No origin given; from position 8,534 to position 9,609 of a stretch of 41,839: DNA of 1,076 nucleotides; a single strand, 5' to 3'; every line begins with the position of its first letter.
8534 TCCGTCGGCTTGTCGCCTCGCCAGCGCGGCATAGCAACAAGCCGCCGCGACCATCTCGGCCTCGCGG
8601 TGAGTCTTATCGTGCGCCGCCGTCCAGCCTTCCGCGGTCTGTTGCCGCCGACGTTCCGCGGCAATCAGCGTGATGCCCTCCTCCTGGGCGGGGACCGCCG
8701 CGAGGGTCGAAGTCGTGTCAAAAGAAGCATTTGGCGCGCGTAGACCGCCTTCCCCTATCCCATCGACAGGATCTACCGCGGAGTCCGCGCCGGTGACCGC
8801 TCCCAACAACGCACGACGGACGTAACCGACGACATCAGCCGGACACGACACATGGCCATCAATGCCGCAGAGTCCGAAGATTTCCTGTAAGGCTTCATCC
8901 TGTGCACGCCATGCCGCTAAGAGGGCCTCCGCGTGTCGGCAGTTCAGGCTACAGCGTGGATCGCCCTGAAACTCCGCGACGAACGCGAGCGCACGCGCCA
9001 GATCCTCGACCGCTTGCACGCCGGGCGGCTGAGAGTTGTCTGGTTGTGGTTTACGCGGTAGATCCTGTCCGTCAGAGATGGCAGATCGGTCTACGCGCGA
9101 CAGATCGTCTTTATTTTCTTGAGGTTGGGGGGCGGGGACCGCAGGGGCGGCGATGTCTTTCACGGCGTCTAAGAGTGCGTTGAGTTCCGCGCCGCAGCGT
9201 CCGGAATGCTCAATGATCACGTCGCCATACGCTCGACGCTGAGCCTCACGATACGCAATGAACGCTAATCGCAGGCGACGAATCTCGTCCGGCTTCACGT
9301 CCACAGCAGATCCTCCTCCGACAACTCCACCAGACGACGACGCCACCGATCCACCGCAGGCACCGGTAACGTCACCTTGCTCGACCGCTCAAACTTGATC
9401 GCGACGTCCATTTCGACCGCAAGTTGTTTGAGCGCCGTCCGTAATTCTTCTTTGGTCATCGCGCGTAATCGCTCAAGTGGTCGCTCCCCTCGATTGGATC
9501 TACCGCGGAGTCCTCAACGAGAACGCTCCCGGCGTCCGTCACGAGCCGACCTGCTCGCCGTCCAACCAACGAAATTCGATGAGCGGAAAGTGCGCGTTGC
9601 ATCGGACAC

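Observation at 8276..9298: A 340-aa ORF that looks like three small genes stitched together in frame by repeat copies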

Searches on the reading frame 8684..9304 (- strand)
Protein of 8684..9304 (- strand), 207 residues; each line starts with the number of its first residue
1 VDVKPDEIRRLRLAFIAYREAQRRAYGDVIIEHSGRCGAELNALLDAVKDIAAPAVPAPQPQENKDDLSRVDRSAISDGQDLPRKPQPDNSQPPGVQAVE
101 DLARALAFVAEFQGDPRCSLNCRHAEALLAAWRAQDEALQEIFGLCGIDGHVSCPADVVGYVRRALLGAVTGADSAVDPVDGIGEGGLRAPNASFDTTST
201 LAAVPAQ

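Call 16: find_homologous_proteins(query=window:8684-9304:-, max_evalue=10)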
Query seq(207 aa) (207 aa): 1 proteins with E <= 10 among 3723 candidates.
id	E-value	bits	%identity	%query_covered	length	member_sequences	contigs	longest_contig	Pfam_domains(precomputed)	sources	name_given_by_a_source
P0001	2.7e-130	450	100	100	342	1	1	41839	-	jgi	jgi:hypothetical protein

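Call 26: search_protein_representatives(protein=window:8684-9304:-)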
Query: 207 residues. Proteins with E-value up to 0.001 (for the whole library): 28; up to 1e-10: 1; up to 1e-30: 0. The best 28 are listed.
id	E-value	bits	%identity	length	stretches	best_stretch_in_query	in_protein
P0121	5.0e-13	65.7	48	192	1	99-207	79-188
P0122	4.3e-10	56.1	63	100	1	44-92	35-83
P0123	5.2e-07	46.0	61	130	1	122-173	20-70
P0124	3.4e-06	43.4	75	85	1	101-132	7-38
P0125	7.6e-06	42.2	62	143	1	99-137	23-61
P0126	7.7e-06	42.2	56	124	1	8-52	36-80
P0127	2.2e-05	40.7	56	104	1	9-51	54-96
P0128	3.2e-05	40.2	74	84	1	96-129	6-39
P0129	4.7e-05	39.6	34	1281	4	108-149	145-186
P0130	4.9e-05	39.6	65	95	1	100-136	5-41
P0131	5.6e-05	39.4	74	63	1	101-131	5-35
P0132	6.4e-05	39.2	64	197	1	96-131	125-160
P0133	6.5e-05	39.2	56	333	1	127-167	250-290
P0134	6.9e-05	39.1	36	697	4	94-134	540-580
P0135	8.3e-05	38.8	66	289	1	100-140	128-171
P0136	9.2e-05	38.7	58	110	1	12-51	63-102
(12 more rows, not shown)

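Call 95: find_encoding_contigs(protein=P0121, flank=3000, max_places=3)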
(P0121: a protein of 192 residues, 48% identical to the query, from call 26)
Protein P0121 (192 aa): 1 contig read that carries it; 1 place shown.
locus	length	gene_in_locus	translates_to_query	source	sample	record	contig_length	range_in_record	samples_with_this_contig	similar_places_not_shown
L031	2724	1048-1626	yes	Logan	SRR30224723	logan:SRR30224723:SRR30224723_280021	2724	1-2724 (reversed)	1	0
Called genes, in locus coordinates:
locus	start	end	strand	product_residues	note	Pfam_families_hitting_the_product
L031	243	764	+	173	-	-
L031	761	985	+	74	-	-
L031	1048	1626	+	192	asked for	-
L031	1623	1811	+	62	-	-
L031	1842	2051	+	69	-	-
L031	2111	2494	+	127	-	-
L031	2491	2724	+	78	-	?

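Call 96: find_encoding_contigs(protein=P0124, flank=2500, max_places=2)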
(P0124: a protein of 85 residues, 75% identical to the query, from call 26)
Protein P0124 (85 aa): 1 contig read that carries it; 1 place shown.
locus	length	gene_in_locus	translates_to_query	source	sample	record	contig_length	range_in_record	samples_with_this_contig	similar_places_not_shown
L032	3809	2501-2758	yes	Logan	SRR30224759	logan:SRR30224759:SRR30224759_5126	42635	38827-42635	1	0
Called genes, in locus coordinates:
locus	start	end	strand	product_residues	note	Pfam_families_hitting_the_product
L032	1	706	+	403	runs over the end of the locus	PF13479:AAA_24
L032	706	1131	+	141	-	PF00436:SSB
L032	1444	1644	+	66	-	-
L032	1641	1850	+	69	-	-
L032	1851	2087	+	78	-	-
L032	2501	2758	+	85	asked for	-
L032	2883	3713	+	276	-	-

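Call 97: find_encoding_contigs(protein=P0127, flank=2500, max_places=2)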
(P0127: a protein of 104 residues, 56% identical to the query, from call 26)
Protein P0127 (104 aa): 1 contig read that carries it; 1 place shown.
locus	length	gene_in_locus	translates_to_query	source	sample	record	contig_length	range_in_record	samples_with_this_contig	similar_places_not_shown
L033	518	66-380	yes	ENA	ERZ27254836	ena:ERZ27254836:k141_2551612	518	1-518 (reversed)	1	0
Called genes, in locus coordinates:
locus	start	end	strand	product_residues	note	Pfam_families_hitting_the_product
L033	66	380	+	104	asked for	-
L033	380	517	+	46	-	?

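Call 98: find_encoding_contigs(protein=P0128, flank=2500, max_places=2)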
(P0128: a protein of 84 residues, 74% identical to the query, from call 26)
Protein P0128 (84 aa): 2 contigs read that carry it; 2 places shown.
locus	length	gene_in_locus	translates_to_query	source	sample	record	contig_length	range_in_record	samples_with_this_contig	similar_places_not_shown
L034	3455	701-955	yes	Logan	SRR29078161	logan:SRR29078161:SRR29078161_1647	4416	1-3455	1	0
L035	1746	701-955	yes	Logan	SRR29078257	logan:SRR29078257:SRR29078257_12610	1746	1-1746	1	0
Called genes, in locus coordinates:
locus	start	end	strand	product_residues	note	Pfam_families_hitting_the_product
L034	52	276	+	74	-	PF13560:HTH_31 (weak), PF01381:HTH_3 (weak)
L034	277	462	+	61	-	-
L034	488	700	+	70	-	-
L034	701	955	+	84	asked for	-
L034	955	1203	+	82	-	-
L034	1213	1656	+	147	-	-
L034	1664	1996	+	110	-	-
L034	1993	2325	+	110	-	-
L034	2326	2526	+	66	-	-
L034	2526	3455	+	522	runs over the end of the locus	-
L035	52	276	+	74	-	PF13560:HTH_31 (weak), PF01381:HTH_3 (weak)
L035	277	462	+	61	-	-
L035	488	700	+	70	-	-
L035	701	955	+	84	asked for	-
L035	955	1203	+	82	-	-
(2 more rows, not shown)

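Call 99: find_encoding_contigs(protein=P0123, flank=2500, max_places=2)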
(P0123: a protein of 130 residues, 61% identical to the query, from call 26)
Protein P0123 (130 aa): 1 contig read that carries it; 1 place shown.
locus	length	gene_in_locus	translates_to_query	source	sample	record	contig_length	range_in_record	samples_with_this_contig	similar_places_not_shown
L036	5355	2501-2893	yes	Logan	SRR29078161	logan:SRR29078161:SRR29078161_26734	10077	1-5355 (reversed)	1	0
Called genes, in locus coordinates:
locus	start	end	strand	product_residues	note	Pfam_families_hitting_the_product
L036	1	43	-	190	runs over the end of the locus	-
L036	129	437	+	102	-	-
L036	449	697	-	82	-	PF12728:HTH_17, PF00376:MerR, PF13411:MerR_1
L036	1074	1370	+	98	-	-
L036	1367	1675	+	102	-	-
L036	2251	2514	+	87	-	-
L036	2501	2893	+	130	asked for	-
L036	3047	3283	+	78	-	PF04448:DUF551 (faint)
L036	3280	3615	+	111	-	-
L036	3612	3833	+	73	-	-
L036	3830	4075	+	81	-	-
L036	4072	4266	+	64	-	PF12728:HTH_17 (weak)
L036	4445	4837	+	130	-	PF03592:Terminase_2 (weak)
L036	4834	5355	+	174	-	?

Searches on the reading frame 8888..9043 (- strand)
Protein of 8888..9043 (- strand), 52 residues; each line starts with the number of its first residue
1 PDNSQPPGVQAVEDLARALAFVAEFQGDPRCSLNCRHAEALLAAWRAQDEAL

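Call 49: find_related_loci(query=A3, collection=viral_contigs, flank=2500)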
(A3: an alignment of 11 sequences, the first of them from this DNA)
Query A3 (52 aa) in viral_contigs; peptide patterns used: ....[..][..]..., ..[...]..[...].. (x = any residue, [..] = any of these).
9 stretches matched a pattern, but none encodes a relative of the query by tblastn (E <= 1e-3).

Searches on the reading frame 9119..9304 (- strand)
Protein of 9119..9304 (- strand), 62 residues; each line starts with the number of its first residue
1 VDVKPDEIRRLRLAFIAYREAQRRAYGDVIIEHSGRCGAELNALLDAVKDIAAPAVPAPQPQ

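Call 50: find_related_loci(query=A2, collection=viral_contigs, flank=2500)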
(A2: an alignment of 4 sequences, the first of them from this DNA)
Query A2 (62 aa) in viral_contigs; peptide patterns used: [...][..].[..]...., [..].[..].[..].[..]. (x = any residue, [..] = any of these).
34 stretches matched a pattern, but none encodes a relative of the query by tblastn (E <= 1e-3).

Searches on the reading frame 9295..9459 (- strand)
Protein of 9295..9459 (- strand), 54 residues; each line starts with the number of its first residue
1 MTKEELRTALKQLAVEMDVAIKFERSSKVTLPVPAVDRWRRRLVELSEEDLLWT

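Call 25: search_protein_families(library=phrogs, proteins=[window:9295-9459:-], max_evalue=0.001)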
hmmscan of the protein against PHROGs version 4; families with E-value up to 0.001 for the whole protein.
window:9295-9459:- (54 aa): 0 families
